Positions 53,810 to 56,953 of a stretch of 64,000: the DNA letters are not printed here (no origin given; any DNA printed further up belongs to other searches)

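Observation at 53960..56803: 947-aa sensor kinase combining a 7-TM receptor module, an HD domain with degenerate GYP (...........), GAF, PAS and a classical HisKA/HATPase transmitter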

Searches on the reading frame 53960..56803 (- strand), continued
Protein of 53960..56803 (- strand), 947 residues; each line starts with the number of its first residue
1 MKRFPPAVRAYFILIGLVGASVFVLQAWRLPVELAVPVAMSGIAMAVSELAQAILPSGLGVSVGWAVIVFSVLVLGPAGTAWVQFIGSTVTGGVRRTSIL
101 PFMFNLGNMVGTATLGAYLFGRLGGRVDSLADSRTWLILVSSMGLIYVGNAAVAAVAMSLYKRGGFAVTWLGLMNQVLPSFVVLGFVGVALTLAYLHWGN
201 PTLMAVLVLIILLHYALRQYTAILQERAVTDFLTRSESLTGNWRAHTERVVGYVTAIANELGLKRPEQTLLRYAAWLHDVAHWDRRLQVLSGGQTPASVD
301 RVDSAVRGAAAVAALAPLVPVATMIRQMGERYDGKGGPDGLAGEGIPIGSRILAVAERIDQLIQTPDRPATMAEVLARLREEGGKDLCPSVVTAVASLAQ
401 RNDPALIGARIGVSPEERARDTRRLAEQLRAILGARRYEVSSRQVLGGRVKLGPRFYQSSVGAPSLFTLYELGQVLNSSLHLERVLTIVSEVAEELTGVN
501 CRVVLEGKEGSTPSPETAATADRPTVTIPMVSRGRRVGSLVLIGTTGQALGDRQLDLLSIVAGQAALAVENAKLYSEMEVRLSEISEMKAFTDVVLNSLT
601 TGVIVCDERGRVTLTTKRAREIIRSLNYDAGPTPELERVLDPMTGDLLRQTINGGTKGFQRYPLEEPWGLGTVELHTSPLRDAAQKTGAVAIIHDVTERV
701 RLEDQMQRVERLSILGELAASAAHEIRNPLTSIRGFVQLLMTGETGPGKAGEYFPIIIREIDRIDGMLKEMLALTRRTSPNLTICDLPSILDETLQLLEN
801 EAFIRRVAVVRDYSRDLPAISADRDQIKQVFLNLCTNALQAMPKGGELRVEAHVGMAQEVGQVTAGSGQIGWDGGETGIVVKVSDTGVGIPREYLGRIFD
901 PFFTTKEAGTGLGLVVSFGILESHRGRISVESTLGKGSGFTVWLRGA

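Call 13: find_encoding_contigs(protein=P0004, flank=6000, max_places=3)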
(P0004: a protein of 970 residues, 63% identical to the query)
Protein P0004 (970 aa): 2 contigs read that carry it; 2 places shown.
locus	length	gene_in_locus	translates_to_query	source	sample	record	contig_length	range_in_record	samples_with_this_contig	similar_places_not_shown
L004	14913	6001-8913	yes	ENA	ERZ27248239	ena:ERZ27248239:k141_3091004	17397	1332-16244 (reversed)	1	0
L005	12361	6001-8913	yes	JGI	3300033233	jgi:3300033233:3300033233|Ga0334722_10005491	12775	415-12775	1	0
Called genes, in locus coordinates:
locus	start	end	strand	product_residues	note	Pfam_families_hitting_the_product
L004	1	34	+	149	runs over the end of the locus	PF06177:QueT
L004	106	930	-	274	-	PF01790:LGT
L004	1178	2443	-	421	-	PF02771:Acyl-CoA_dh_N, PF02770:Acyl-CoA_dh_M, PF00441:Acyl-CoA_dh_1, PF08028:Acyl-CoA_dh_2, PF22924:ACOX_C_alpha1 (faint)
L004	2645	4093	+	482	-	PF01523:PmbA_TldD_1st, PF19290:PmbA_TldD_2nd, PF19289:PmbA_TldD_3rd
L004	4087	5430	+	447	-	PF01523:PmbA_TldD_1st, PF19289:PmbA_TldD_3rd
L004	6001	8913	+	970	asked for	PF13487:HD_5, PF13492:GAF_3 (faint), PF08448:PAS_4, PF00512:HisKA, PF02518:HATPase_c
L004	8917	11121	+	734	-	PF00580:UvrD-helicase, PF01443:Viral_helicase1 (faint), PF13245:AAA_19, PF13604:AAA_30 (faint), PF13361:UvrD_C, PF13538:UvrD_C_2, PF21196:PcrA_UvrD_tudor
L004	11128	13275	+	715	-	PF22745:Nlig-Ia, PF01653:DNA_ligase_aden, PF03120:OB_DNA_ligase, PF03119:DNA_ligase_ZBD, PF14520:HHH_5, PF12826:HHH_2, PF14520:HHH_5 (weak), PF00533:BRCT, +1 more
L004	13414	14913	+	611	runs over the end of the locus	PF00015:MCPsignal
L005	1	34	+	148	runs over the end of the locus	?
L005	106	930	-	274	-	PF01790:LGT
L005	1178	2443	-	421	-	PF02771:Acyl-CoA_dh_N, PF02770:Acyl-CoA_dh_M, PF00441:Acyl-CoA_dh_1, PF08028:Acyl-CoA_dh_2, PF22924:ACOX_C_alpha1 (faint)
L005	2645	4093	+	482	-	PF01523:PmbA_TldD_1st, PF19290:PmbA_TldD_2nd, PF19289:PmbA_TldD_3rd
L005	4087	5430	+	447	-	PF01523:PmbA_TldD_1st, PF19289:PmbA_TldD_3rd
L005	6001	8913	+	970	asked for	PF13487:HD_5, PF13492:GAF_3 (faint), PF08448:PAS_4, PF00512:HisKA, PF02518:HATPase_c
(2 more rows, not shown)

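Call 14: find_encoding_contigs(protein=P0007, flank=6000, max_places=3)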
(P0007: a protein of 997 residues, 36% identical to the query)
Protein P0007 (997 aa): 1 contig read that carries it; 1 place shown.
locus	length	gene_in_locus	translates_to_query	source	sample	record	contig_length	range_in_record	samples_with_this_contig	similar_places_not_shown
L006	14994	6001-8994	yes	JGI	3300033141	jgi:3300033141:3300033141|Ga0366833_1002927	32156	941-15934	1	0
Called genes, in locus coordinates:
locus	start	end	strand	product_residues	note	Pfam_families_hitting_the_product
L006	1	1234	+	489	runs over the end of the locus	PF13522:GATase_6, PF13537:GATase_7, PF00156:Pribosyltran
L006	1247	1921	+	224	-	PF00551:Formyl_trans_N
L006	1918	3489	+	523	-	PF02142:MGS, PF01808:AICARFT_IMPCHas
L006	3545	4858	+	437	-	PF02844:GARS_N, PF01071:GARS_A, PF02843:GARS_C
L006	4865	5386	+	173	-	PF06177:QueT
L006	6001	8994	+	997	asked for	PF01966:HD (weak), PF13487:HD_5, PF01590:GAF, PF13185:GAF_2, PF13492:GAF_3 (faint), PF08448:PAS_4, PF00512:HisKA, PF02518:HATPase_c, +1 more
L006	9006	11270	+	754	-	PF00580:UvrD-helicase, PF01443:Viral_helicase1 (faint), PF13245:AAA_19, PF13604:AAA_30 (faint), PF13361:UvrD_C, PF13538:UvrD_C_2, PF21196:PcrA_UvrD_tudor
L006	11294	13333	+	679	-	PF22745:Nlig-Ia, PF01653:DNA_ligase_aden, PF03120:OB_DNA_ligase, PF03119:DNA_ligase_ZBD, PF14520:HHH_5, PF12826:HHH_2, PF00533:BRCT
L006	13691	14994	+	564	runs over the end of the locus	PF00496:SBP_bac_5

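Call 16: find_encoding_contigs(protein=P0002, flank=6000, max_places=3)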
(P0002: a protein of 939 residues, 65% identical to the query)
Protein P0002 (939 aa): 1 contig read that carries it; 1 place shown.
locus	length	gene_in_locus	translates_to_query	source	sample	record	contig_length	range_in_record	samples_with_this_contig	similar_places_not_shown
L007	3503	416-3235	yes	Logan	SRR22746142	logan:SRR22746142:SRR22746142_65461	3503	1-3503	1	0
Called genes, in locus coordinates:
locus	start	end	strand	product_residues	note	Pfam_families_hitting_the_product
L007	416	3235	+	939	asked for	PF13487:HD_5, PF01966:HD (faint), PF13185:GAF_2 (weak), PF13492:GAF_3 (weak), PF08448:PAS_4 (weak), PF00512:HisKA, PF02518:HATPase_c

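Call 17: find_encoding_contigs(protein=P0008, flank=6000, max_places=3)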
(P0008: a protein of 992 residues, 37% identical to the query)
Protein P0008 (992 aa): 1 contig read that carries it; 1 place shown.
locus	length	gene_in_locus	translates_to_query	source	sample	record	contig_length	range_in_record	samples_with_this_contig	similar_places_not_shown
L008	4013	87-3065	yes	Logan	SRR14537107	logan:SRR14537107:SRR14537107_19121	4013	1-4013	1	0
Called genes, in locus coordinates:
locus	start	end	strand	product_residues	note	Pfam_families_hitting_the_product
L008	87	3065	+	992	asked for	PF13487:HD_5, PF01966:HD, PF00512:HisKA, PF02518:HATPase_c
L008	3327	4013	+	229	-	?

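Call 18: find_encoding_contigs(protein=P0006, flank=6000, max_places=3)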
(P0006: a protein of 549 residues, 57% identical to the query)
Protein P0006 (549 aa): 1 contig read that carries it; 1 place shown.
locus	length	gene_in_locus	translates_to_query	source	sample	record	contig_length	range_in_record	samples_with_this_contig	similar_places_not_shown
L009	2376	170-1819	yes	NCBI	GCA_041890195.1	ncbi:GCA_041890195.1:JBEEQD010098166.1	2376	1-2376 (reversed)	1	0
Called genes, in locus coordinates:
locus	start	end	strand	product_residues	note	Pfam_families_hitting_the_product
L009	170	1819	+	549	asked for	PF01966:HD (weak), PF13487:HD_5, PF00072:Response_reg (weak), PF00196:GerE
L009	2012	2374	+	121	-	?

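Call 51: search_protein_families(library=pfam, alignment_id=A3, max_evalue=0.01)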
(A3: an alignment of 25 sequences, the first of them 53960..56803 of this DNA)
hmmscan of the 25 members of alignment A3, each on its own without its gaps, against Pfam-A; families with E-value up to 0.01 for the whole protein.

A. member 1, window:53960-56803:- (947 aa): 8 families
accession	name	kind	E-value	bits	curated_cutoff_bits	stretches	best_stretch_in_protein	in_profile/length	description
PF02518.31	HATPase_c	-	9.9e-22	77.9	26.4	1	823-945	2-108/111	Histidine kinase-, DNA gyrase B-, and HSP90-like ATPase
PF00512.31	HisKA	-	4.9e-16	59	26.9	1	715-779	2-65/66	His Kinase A (phospho-acceptor) domain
PF13487.12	HD_5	-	6.8e-16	58.9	27.2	1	245-385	16-164/170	HD domain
PF13492.12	GAF_3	-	7.4e-09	36.5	27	1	504-571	60-129/129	GAF domain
PF13185.12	GAF_2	-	7.6e-06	26.6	28.6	1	518-570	84-136/136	GAF domain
PF01966.28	HD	-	1.6e-05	25.6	22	1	246-360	4-114/116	HD domain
PF08448.16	PAS_4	-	5.6e-05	23.8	23.1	1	597-701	2-110/110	PAS fold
PF01590.32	GAF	-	0.004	18.1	22.4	1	526-569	91-133/133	GAF domain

B. families by the number of members that match (of 25 scanned): 23 families
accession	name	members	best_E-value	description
PF13487.12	HD_5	25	1.6e-40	HD domain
PF02518.31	HATPase_c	25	4.9e-31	Histidine kinase-, DNA gyrase B-, and HSP90-like ATPase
PF13185.12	GAF_2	25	1.4e-23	GAF domain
PF00512.31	HisKA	25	2.4e-19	His Kinase A (phospho-acceptor) domain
PF01590.32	GAF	25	2.7e-16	GAF domain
PF01966.28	HD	24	7.4e-20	HD domain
PF13492.12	GAF_3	24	6.7e-15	GAF domain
PF08448.16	PAS_4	23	2.2e-12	PAS fold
PF00989.32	PAS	19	1.9e-10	PAS fold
PF13188.13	PAS_8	15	6.9e-05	PAS domain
PF13426.13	PAS_9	10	5.5e-07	PAS domain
PF10090.15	HPTransfase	7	9.8e-06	Histidine phosphotransferase C-terminal domain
PF13581.12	HATPase_c_2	7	0.00034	Histidine kinase-like ATPase domain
PF12860.13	PAS_7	5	0.00038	PAS fold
PF24391.1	HD-CE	3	1.6e-05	HD-CE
PF20972.2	MASE9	2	1.3e-07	MASE9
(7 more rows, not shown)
